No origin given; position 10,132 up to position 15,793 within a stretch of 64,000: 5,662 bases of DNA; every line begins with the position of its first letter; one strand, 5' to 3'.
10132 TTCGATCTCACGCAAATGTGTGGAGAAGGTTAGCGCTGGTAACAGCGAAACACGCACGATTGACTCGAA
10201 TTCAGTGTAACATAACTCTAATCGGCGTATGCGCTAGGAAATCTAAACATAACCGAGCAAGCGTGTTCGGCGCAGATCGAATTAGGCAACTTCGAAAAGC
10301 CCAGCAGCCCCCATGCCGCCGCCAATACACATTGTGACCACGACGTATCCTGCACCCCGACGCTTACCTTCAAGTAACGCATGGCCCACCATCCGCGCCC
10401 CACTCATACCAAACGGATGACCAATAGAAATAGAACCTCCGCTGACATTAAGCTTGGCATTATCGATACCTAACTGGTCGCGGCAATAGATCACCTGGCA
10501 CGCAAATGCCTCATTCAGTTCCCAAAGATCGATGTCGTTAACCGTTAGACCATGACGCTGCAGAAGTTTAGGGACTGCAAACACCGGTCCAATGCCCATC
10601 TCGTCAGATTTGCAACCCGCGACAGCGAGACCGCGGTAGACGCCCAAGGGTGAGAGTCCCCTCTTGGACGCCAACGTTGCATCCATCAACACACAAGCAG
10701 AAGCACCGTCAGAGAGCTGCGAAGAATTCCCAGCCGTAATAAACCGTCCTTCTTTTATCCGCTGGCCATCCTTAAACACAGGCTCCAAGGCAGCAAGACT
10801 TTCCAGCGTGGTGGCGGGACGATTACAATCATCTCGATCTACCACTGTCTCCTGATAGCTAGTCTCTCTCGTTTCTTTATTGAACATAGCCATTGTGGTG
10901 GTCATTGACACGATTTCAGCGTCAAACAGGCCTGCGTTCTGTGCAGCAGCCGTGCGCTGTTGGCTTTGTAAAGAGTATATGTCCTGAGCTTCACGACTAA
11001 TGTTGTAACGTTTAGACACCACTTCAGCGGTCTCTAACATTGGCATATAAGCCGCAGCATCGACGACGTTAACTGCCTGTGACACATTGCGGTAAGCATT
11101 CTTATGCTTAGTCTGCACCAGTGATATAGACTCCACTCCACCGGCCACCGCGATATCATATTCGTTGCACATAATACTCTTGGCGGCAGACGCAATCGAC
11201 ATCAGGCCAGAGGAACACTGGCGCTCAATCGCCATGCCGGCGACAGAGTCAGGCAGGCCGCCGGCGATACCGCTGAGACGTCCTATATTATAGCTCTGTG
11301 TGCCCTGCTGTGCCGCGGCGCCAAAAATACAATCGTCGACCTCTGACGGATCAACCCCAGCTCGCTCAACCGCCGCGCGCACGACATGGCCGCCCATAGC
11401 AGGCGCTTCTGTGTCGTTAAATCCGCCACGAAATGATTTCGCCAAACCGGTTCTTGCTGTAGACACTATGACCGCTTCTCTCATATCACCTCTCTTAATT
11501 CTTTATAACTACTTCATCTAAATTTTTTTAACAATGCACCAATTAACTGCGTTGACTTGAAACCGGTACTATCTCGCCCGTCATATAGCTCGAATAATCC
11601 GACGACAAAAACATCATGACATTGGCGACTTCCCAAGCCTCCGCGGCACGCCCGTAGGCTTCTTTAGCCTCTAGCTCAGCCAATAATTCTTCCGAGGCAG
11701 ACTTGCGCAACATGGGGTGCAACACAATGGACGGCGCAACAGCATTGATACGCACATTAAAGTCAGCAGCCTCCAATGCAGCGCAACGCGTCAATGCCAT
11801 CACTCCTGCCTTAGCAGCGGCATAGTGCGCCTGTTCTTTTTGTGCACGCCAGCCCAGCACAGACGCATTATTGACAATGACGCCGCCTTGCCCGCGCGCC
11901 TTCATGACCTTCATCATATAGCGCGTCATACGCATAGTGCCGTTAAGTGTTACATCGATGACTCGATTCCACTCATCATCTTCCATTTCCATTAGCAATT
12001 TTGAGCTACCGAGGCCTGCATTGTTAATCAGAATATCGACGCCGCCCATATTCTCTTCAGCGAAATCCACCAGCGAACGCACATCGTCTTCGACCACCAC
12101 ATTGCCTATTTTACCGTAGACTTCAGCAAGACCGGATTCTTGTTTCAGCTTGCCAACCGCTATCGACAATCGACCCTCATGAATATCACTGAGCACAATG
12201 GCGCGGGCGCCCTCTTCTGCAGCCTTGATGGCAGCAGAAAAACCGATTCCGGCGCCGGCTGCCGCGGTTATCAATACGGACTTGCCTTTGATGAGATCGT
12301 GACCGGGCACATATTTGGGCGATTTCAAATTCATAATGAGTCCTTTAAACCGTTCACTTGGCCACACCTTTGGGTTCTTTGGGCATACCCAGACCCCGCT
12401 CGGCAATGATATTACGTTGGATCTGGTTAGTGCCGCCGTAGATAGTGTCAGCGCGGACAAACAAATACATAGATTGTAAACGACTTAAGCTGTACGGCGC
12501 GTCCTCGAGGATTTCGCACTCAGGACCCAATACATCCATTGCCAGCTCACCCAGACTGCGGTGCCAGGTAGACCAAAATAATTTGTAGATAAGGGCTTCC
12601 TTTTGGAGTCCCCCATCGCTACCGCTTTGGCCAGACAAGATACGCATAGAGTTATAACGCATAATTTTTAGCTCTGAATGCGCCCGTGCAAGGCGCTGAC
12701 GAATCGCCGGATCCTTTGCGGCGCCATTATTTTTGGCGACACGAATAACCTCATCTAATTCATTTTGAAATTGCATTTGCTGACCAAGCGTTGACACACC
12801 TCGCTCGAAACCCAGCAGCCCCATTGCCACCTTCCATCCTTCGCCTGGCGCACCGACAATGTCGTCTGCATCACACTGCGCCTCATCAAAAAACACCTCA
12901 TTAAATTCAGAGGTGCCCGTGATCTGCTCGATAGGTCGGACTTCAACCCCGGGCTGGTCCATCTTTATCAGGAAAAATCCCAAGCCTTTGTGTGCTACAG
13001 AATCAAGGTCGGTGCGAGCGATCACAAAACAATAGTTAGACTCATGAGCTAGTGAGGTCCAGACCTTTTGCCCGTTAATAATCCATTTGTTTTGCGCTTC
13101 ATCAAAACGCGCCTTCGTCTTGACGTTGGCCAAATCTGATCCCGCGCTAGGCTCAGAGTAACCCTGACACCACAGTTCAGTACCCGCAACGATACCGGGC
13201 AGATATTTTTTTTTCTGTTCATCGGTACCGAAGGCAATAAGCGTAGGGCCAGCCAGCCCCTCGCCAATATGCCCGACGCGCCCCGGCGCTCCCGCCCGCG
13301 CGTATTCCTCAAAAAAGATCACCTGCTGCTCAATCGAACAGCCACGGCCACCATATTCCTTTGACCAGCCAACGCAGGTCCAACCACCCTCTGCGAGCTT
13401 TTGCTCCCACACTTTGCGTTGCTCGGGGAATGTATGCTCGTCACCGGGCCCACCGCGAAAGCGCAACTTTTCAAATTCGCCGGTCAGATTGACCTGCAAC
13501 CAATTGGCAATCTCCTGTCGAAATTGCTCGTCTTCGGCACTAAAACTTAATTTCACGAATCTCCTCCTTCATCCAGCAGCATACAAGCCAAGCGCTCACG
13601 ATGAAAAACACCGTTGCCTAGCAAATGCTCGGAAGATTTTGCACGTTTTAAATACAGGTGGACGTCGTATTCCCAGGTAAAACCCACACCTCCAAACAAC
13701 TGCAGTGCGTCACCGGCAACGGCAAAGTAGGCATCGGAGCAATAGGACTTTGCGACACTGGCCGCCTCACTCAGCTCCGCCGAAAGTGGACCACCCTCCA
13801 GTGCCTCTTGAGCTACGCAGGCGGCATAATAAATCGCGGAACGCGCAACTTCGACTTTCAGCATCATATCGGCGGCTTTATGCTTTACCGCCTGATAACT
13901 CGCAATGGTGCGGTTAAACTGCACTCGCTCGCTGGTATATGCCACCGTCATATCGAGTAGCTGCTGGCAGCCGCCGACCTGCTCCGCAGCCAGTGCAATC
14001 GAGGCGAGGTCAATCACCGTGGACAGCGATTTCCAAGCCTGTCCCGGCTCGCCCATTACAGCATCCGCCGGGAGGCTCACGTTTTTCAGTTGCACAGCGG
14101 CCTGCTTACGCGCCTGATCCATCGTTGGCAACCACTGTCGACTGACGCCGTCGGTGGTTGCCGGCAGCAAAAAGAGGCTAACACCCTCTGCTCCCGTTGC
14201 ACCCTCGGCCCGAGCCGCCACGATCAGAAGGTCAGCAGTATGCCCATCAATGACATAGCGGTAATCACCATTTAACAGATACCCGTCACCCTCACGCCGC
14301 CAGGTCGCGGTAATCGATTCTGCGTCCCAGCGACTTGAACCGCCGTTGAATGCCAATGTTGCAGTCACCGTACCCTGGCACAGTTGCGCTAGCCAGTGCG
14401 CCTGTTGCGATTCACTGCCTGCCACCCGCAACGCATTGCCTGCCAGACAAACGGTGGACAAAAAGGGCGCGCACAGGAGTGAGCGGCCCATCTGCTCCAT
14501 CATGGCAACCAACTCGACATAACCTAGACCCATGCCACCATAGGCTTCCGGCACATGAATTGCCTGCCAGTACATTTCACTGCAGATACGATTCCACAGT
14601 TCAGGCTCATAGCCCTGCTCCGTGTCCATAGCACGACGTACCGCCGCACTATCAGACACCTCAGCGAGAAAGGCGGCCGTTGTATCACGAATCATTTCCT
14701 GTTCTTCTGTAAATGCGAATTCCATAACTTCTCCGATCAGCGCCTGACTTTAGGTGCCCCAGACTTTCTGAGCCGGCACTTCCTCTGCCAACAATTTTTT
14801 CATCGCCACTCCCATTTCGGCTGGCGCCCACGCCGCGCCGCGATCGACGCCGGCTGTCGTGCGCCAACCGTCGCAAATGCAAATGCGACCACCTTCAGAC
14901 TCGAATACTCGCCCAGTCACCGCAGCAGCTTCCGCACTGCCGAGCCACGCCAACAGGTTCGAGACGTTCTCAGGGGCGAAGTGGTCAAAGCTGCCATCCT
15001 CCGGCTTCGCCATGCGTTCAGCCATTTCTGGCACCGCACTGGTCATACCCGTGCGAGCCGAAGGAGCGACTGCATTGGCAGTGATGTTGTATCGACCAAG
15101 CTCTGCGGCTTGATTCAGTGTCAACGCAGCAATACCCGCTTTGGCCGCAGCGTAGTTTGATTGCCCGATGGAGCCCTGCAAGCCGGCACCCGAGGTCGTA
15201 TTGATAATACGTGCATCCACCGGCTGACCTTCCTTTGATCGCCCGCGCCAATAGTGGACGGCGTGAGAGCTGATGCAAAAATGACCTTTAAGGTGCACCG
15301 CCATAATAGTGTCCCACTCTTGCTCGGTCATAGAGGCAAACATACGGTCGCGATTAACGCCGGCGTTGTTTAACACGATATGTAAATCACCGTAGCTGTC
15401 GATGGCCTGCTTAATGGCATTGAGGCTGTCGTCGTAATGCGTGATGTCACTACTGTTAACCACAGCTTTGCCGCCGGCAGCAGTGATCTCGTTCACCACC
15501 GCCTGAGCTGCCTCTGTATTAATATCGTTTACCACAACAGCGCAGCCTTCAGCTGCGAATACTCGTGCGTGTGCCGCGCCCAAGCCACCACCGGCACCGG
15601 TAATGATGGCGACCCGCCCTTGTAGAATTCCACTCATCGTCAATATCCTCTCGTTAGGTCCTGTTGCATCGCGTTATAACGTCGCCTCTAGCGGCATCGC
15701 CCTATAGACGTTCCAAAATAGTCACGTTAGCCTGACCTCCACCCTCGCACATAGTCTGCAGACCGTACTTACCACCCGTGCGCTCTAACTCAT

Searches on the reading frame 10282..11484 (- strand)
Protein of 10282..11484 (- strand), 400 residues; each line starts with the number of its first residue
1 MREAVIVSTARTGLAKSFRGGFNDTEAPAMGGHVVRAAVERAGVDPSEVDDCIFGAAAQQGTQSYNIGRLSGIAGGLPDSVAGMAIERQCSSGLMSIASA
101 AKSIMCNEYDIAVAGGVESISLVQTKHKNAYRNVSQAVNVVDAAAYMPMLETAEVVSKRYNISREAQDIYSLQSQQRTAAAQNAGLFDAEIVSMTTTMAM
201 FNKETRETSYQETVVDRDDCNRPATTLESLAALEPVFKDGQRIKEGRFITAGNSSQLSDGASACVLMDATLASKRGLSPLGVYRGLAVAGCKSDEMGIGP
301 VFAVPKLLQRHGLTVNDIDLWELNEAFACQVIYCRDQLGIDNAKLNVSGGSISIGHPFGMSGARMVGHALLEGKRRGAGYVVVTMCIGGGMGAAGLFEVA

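Call 27: search_protein_families(library=pfam, proteins=[window:10282-11484:-], max_evalue=0.000001)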
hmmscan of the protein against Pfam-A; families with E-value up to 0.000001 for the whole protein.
window:10282-11484:- (400 aa): 2 families
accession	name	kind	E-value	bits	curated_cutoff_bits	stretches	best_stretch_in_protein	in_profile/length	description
PF00108.29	Thiolase_N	-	5.1e-58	196.9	26.4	1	5-268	2-258/260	Thiolase, N-terminal domain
PF02803.24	Thiolase_C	-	1.9e-43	147.5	27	1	278-398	2-122/123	Thiolase, C-terminal domain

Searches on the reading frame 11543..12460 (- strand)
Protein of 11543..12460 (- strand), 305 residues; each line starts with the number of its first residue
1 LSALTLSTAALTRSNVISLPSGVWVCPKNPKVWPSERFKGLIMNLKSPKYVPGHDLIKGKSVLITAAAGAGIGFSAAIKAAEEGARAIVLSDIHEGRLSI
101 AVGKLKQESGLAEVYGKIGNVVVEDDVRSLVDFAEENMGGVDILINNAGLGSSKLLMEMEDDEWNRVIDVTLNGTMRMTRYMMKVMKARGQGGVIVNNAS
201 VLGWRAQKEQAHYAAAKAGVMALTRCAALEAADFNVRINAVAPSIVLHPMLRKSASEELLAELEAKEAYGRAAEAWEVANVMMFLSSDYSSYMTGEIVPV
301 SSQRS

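Call 27: search_protein_families(library=pfam, proteins=[window:11543-12460:-], max_evalue=0.000001)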
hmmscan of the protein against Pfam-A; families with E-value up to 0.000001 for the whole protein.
window:11543-12460:- (305 aa): 3 families
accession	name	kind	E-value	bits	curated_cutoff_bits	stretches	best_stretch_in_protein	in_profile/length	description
PF13561.12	adh_short_C2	-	2.8e-49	168.3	27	1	67-300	3-231/236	Enoyl-(Acyl carrier protein) reductase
PF00106.31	adh_short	-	7.5e-43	146.7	26.6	1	60-257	1-193/195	short chain dehydrogenase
PF08659.16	KR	-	1.2e-09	38.8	22.6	1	62-224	3-160/180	KR domain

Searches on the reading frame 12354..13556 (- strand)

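Call 27: search_protein_families(library=pfam, proteins=[window:12354-13556:-], max_evalue=0.000001)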
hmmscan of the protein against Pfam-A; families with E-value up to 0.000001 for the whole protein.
window:12354-13556:- (400 aa): 3 families
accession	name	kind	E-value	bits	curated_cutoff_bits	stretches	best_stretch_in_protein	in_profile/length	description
PF00441.29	Acyl-CoA_dh_1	-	7.2e-23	81.8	22.4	1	238-388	1-149/150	Acyl-CoA dehydrogenase, C-terminal domain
PF02770.24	Acyl-CoA_dh_M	-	1.7e-22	79.8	33.3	1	130-224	1-95/97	Acyl-CoA dehydrogenase, middle domain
PF02771.21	Acyl-CoA_dh_N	-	6.5e-21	75.3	22.9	1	7-125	2-112/113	Acyl-CoA dehydrogenase, N-terminal domain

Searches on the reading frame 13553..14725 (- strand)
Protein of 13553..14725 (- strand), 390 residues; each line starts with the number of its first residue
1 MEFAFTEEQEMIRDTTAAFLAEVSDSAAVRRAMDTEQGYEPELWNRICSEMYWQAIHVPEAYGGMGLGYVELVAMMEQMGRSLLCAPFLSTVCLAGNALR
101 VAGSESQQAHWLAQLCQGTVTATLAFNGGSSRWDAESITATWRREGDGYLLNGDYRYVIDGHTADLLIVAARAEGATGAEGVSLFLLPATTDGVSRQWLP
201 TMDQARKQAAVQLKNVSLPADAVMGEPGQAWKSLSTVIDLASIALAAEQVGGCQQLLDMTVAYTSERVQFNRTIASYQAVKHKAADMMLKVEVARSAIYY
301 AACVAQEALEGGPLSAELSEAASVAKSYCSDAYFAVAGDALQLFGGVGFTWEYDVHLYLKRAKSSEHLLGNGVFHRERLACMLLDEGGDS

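Call 27: search_protein_families(library=pfam, proteins=[window:13553-14725:-], max_evalue=0.000001)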
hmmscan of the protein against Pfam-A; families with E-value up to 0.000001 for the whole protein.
window:13553-14725:- (390 aa): 4 families
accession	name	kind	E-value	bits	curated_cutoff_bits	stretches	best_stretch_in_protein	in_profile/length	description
PF00441.29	Acyl-CoA_dh_1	-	3.2e-26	92.7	22.4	1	231-380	4-146/150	Acyl-CoA dehydrogenase, C-terminal domain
PF02771.21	Acyl-CoA_dh_N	-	4e-20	72.7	22.9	1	6-118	1-112/113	Acyl-CoA dehydrogenase, N-terminal domain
PF02770.24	Acyl-CoA_dh_M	-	8.2e-09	36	33.3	1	134-216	12-97/97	Acyl-CoA dehydrogenase, middle domain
PF08028.16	Acyl-CoA_dh_2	-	7.5e-08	33.2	22.7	1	244-352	2-113/134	Acyl-CoA dehydrogenase, C-terminal domain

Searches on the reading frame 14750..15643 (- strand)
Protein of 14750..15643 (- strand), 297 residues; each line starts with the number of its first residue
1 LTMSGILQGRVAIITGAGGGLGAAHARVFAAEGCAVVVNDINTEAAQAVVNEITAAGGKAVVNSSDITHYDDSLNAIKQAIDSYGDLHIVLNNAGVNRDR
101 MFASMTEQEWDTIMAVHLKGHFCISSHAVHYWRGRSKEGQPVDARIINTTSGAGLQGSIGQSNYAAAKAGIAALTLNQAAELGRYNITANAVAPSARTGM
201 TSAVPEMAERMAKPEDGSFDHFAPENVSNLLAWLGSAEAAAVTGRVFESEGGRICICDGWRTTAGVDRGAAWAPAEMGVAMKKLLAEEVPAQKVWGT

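Call 25: search_protein_families(library=ncbifam, proteins=[window:14750-15643:-], max_evalue=1e-10)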
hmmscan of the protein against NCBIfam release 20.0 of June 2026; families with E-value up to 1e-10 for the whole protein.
window:14750-15643:- (297 aa): 181 families (the best 25 are shown)
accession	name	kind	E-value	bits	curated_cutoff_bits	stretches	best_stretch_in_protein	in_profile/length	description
NF005861.0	PRK07791.1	subfamily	8.8e-123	409.4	373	1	5-297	2-300/300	SDR family oxidoreductase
NF005862.0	PRK07792.1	equivalog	2.9e-80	269.7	414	1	6-293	10-296/307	3-oxoacyl-ACP reductase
NF004198.0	PRK05653.1-3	equivalog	8.9e-59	198.9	296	1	6-254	4-247/248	3-oxoacyl-ACP reductase FabG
TIGR01830.1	3oxo_ACP_reduc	equivalog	1.4e-51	175.5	297.75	1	12-252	1-237/239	3-oxoacyl-[acyl-carrier-protein] reductase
NF005559.1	PRK07231.1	subfamily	3.4e-47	161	215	1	7-254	2-248/249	glucose 1-dehydrogenase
NF006110.0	PRK08261.1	equivalog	2.7e-45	155.1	410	1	7-247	212-444/454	3-oxoacyl-ACP reductase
NF009466.0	PRK12826.1-2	subfamily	2e-44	151.9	222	1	9-255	3-246/248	3-oxoacyl-ACP reductase FabG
NF004197.0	PRK05653.1-1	equivalog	2.5e-44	151.8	332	1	3-253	1-246/249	3-oxoacyl-ACP reductase FabG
TIGR01829.1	AcAcCoA_reduct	subfamily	9e-44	149.9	302.1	1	10-253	1-240/242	acetoacetyl-CoA reductase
NF004200.0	PRK05653.1-5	equivalog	5.5e-41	140.7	273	1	11-252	4-240/242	3-oxoacyl-ACP reductase FabG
NF009464.0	PRK12824.1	subfamily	1.1e-40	139.8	269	1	10-253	3-242/245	3-oxoacyl-ACP reductase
NF004199.0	PRK05653.1-4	equivalog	4.3e-40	137.8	301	1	8-252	4-244/247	3-oxoacyl-ACP reductase FabG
NF052558.1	MBtsdlDhBudC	equivalog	1.2e-39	136.4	270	1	8-253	2-241/250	meso-2,3-butanediol dehydrogenase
NF004818.0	PRK06172.1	equivalog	2.1e-39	135.4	336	1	3-255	1-252/253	SDR family oxidoreductase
TIGR02415.1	23BDH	subfamily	2.5e-39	135.2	304.35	1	10-252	1-250/254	acetoin reductase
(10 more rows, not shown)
